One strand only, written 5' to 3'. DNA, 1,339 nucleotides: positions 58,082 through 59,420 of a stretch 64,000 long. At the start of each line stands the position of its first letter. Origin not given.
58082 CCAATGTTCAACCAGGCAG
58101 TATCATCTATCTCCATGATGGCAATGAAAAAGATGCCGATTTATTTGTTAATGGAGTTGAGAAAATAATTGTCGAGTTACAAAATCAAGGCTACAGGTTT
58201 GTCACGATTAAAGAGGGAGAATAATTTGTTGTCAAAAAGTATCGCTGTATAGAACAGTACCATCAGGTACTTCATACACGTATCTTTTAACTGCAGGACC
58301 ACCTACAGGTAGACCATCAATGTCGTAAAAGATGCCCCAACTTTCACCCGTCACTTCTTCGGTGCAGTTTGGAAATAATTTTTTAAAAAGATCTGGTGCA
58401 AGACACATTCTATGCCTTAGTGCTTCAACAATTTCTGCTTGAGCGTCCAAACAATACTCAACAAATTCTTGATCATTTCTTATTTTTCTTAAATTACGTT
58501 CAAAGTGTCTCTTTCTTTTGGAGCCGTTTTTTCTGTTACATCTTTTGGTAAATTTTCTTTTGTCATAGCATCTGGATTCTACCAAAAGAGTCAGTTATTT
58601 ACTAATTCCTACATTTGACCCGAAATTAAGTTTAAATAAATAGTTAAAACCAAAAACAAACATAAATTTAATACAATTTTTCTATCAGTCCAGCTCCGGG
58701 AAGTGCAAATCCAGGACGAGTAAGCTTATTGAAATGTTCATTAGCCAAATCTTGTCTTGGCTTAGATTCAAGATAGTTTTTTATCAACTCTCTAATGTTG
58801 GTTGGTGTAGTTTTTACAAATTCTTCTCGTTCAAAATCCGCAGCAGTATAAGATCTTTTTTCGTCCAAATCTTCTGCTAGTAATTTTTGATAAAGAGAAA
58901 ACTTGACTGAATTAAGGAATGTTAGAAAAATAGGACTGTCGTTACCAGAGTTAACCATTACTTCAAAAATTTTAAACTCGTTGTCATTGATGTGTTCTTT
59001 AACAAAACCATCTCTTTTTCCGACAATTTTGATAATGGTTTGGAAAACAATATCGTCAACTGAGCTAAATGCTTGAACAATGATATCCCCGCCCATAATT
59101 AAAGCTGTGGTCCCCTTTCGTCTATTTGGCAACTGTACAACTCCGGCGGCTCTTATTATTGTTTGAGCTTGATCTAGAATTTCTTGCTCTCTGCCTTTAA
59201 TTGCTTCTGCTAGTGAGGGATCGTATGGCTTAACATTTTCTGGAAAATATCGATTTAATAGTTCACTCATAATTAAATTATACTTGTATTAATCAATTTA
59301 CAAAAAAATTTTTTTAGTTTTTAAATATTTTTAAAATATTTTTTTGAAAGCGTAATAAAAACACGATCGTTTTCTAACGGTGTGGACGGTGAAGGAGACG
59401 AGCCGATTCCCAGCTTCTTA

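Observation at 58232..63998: More AT-rich, co-directional accessory island: Bro/antirepressor-like gene, type IIG RM enzyme, HEPN candidate and two orphans, a candidate composite defence locus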

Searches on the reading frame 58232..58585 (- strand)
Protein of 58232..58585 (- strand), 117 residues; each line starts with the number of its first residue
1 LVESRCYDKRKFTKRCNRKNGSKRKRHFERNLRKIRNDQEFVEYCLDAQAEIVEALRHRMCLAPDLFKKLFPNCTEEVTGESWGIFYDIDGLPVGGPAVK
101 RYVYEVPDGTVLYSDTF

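Call 3: search_protein_families(library=pfam, proteins=[window:58232-58585:-], max_evalue=1)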
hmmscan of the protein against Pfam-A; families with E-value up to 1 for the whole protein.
window:58232-58585:- (117 aa): 2 families
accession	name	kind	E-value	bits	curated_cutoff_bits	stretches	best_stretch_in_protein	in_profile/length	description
PF02320.22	UCR_hinge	-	0.00061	20.3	27.2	1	9-70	3-64/65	Ubiquinol-cytochrome C reductase hinge protein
PF14677.12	FANCI_S3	-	0.23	11.5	25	1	29-59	24-54/216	FANCI solenoid 3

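Call 4: search_protein_families(library=padloc, proteins=[window:58232-58585:-], max_evalue=1)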
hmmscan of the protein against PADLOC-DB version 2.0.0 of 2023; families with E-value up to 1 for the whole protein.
window:58232-58585:- (117 aa): 0 families

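Call 5: search_protein_families(library=ncbifam, proteins=[window:58232-58585:-], max_evalue=1)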
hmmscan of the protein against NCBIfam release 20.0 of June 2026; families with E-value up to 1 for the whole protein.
window:58232-58585:- (117 aa): 0 families

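Call 7: search_protein_families(library=phrogs, proteins=[window:58232-58585:-], max_evalue=1)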
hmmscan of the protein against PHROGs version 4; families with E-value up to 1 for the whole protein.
window:58232-58585:- (117 aa): 0 families

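Call 20: find_homologous_proteins(query=window:58232-58585:-, max_evalue=0.01)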
Query window:58232-58585:- (117 aa): 1 proteins with E <= 0.01 among 2 candidates.
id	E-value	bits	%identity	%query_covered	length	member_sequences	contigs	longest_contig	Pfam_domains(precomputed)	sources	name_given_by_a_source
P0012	1.2e-74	266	98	100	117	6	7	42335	-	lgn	-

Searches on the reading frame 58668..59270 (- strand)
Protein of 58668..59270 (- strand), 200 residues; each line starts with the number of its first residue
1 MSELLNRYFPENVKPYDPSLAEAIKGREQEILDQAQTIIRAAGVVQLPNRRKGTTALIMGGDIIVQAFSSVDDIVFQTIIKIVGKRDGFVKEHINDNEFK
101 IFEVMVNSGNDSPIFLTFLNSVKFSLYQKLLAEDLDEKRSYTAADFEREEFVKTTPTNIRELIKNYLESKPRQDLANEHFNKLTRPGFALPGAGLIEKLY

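Call 3: search_protein_families(library=pfam, proteins=[window:58668-59270:-], max_evalue=1)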
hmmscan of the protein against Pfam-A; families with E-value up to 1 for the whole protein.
window:58668-59270:- (200 aa): 0 families

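Call 4: search_protein_families(library=padloc, proteins=[window:58668-59270:-], max_evalue=1)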
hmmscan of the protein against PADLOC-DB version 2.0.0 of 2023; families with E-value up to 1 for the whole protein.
window:58668-59270:- (200 aa): 0 families

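Call 5: search_protein_families(library=ncbifam, proteins=[window:58668-59270:-], max_evalue=1)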
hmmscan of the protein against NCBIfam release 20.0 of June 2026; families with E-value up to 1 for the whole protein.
window:58668-59270:- (200 aa): 0 families

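Call 7: search_protein_families(library=phrogs, proteins=[window:58668-59270:-], max_evalue=1)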
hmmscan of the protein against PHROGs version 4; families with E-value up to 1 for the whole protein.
window:58668-59270:- (200 aa): 3 families
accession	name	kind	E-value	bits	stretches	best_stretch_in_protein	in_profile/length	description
phrog_38450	-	unknown function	0.0022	18.4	1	88-155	70-134/241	-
phrog_13914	-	unknown function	0.011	15.6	1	64-118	92-146/448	-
phrog_16370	-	unknown function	0.21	12.6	1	127-184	98-154/213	-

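Call 10: find_encoding_contigs(protein=window:58668-59270:-, flank=10000, max_places=10)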
Protein window:58668-59270:- (200 aa): 23 contigs read that carry it; 8 places shown.
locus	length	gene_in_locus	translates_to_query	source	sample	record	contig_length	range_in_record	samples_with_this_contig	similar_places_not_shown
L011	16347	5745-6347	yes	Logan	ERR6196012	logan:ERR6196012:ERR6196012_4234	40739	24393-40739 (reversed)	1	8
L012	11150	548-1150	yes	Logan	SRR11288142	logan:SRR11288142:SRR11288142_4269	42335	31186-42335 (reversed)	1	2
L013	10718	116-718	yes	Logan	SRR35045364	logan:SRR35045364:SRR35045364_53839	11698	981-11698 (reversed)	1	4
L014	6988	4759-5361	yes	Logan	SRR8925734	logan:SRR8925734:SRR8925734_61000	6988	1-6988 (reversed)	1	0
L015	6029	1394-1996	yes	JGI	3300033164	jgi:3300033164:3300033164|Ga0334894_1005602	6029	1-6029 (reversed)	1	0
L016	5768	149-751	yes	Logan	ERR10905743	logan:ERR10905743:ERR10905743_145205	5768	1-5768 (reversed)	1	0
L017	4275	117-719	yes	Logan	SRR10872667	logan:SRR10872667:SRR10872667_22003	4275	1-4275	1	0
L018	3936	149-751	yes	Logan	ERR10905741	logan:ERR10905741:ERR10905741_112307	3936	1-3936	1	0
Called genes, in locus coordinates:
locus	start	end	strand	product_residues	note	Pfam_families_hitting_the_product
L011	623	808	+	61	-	PF12728:HTH_17, PF00376:MerR, PF13411:MerR_1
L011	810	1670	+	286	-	PF02498:Bro-N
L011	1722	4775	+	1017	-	PF02384:N6_Mtase, PF20473:MmeI_Mtase (faint), PF07669:Eco57I (weak), PF18135:Type_ISP_C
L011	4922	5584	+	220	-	-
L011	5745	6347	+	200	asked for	-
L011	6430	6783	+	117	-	-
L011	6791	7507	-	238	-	PF01522:Polysacc_deac_1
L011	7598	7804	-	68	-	-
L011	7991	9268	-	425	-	PF00817:IMS, PF11799:IMS_C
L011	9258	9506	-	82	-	-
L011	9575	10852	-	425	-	PF02812:ELFV_dehydrog_N, PF00208:ELFV_dehydrog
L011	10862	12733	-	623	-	PF03485:Arg_tRNA_synt_N, PF00750:tRNA-synt_1d, PF05746:DALR_1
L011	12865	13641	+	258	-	PF01323:DSBA (weak), PF13098:Thioredoxin_2 (faint), PF18400:Thioredoxin_12 (faint), PF13462:Thioredoxin_4, PF01323:DSBA (weak)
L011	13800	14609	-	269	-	PF13489:Methyltransf_23, PF05175:MTS (weak), PF13847:Methyltransf_31, PF08241:Methyltransf_11, PF08242:Methyltransf_12, PF13649:Methyltransf_25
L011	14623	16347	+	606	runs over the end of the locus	PF04055:Radical_SAM, PF16199:Radical_SAM_C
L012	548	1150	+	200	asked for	-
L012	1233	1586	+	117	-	-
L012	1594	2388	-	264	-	PF01522:Polysacc_deac_1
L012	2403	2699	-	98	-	-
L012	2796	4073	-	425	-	PF00817:IMS, PF11799:IMS_C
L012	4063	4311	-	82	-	-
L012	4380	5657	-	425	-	PF02812:ELFV_dehydrog_N, PF00208:ELFV_dehydrog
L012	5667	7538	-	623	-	PF03485:Arg_tRNA_synt_N, PF00750:tRNA-synt_1d, PF05746:DALR_1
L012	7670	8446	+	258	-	PF01323:DSBA (weak), PF13098:Thioredoxin_2 (faint), PF18400:Thioredoxin_12 (faint), PF13462:Thioredoxin_4, PF01323:DSBA (weak)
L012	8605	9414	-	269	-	PF13489:Methyltransf_23, PF05175:MTS (weak), PF13847:Methyltransf_31, PF08241:Methyltransf_11, PF08242:Methyltransf_12, PF13649:Methyltransf_25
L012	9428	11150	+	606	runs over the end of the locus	PF04055:Radical_SAM, PF16199:Radical_SAM_C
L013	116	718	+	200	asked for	-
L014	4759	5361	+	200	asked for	-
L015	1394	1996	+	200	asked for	-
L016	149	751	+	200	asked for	-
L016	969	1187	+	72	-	-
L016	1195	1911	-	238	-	PF01522:Polysacc_deac_1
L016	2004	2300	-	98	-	-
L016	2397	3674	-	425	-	PF00817:IMS, PF11799:IMS_C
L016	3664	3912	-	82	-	-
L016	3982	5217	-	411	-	PF02812:ELFV_dehydrog_N, PF00208:ELFV_dehydrog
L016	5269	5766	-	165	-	?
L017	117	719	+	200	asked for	-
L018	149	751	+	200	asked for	-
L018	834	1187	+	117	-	-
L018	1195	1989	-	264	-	PF01522:Polysacc_deac_1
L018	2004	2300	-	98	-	-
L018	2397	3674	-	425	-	PF00817:IMS, PF11799:IMS_C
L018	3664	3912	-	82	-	-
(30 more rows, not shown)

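Call 19: find_homologous_proteins(query=window:58668-59270:-, max_evalue=0.01)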
Query window:58668-59270:- (200 aa): 4 proteins with E <= 0.01 among 224 candidates.
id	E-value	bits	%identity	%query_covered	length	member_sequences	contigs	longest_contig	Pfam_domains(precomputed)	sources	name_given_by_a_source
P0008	1.7e-122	424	98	100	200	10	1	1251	-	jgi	-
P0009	6.0e-74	266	62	100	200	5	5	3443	-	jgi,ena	-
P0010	1.5e-63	232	61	91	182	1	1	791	-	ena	-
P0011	6.3e-55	204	53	100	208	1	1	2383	-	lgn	-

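Call 21: find_encoding_contigs(protein=P0009, flank=10000, max_places=6)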
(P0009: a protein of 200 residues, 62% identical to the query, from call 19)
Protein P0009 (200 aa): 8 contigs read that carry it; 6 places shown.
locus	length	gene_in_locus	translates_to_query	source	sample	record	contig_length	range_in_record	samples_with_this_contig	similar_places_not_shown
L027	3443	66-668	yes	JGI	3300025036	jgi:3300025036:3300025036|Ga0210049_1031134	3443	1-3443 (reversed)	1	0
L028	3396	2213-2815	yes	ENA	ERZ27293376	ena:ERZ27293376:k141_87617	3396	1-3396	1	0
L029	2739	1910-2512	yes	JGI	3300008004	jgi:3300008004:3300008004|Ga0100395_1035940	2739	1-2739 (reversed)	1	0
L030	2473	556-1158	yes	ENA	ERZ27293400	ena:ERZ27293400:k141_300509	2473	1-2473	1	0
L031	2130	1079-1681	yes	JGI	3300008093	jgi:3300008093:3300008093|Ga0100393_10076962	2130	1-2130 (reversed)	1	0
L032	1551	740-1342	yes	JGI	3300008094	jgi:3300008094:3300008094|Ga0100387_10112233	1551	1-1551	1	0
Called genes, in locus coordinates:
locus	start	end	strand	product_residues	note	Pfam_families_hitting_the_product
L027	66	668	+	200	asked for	-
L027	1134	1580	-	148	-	PF23477:zf_Tbcl_2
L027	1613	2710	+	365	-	PF02661:Fic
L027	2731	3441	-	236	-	?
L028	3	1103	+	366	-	?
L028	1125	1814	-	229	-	PF12762:DDE_Tnp_IS1595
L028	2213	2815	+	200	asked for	-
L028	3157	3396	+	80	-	?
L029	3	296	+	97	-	?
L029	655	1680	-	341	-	PF18933:PsbP_2 (faint)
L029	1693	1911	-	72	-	-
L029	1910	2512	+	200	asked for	-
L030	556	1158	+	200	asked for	-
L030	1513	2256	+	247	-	PF25186:Tad4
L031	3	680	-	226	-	?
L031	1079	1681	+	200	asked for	-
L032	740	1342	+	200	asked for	-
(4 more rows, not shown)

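Call 22: find_encoding_contigs(protein=P0011, flank=10000, max_places=4)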
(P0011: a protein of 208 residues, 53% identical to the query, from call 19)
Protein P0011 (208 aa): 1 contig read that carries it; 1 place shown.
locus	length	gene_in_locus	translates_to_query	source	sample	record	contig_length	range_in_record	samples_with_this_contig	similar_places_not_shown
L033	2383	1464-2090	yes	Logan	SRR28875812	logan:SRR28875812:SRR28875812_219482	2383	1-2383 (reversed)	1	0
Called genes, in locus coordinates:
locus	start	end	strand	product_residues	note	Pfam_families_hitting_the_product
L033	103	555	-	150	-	-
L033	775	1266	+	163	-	PF20329:DUF6624 (faint)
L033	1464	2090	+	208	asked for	-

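Call 53: predict_structure(alignment_id=A3)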
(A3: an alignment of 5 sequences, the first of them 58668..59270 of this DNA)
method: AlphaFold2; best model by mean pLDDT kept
length: 200 residues; sequences in the alignment: 5
mean_pLDDT: 36.0   pTM: 0.32
mean pLDDT of the five models: 36.0, 34.2, 33.7, 33.1, 31.2
residues with pLDDT >= 90: 0; 70-90: 0; 50-70: 17; < 50: 183
segments of 3 or more residues with pLDDT < 50: 1-125, 128-141, 150-152, 154-159, 169-200
pLDDT, mean of each block of 10 residues (from residue 1): 28 35 42 37 34 35 30 27 28 32 34 39 47 40 56 47 48 31 28 23
secondary structure, 60 per line:
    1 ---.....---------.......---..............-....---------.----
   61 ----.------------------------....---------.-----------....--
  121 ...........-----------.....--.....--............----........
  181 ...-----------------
elements in order: H4-8 H18-24 H28-41 E43-46 H90-93 E115-118 H121-131 H143-147 H150-154 H157-168 H173-183

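Call 78: search_protein_families(library=pfam, proteins=[L030:1513-2256:+], max_evalue=0.01)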
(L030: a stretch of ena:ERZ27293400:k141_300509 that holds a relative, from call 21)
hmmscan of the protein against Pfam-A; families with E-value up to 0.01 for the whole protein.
L030:1513-2256:+ (247 aa): 1 family
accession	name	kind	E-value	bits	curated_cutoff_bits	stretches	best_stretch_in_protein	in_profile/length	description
PF25186.1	Tad4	-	8.7e-33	113.4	25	1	129-228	1-103/113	Type I Thoeris inhibitor Tad4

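Call 93: find_related_loci(query=A3, collection=viral_contigs, flank=8000)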
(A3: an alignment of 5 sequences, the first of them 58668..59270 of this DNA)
Query A3 (200 aa) in viral_contigs; peptide patterns used: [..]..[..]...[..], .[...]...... (x = any residue, [..] = any of these).
120 stretches matched a pattern, but none encodes a relative of the query by tblastn (E <= 1e-3).
